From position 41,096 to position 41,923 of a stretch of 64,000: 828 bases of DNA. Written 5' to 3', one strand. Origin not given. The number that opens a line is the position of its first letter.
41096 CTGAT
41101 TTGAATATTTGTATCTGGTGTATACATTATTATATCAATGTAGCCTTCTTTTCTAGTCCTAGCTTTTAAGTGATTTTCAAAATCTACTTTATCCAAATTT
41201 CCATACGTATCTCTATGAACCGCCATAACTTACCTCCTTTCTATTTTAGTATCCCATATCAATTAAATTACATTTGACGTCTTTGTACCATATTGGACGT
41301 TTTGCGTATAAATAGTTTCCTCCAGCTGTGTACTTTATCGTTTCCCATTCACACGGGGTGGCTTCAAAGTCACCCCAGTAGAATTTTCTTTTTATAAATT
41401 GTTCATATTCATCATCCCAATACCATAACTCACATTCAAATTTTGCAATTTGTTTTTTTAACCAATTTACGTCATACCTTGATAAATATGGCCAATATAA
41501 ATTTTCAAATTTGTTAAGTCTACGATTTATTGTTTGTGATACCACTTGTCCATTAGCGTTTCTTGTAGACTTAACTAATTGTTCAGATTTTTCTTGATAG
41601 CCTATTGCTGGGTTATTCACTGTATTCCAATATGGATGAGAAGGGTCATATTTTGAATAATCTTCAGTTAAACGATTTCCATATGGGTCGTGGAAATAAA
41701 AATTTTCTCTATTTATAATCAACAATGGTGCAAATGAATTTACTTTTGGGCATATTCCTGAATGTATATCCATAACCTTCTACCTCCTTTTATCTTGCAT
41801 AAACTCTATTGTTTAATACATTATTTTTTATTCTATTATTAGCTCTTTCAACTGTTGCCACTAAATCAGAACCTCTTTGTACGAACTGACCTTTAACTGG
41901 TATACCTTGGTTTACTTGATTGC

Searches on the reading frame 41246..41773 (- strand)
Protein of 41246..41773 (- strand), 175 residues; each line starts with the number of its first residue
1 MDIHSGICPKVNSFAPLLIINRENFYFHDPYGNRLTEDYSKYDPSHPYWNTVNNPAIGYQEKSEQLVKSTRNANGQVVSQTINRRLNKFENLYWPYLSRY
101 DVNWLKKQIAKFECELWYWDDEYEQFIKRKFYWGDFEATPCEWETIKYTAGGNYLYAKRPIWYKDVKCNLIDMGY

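Call 47: search_protein_families(library=pfam, max_evalue=0.01, proteins=[window:41246-41773:-])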
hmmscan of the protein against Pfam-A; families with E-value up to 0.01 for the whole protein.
window:41246-41773:- (175 aa): 1 family
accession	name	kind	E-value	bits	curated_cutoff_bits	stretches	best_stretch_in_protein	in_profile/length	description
PF20458.3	DUF6711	-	0.00014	22.7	27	1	65-142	33-116/134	Family of unknown function (DUF6711)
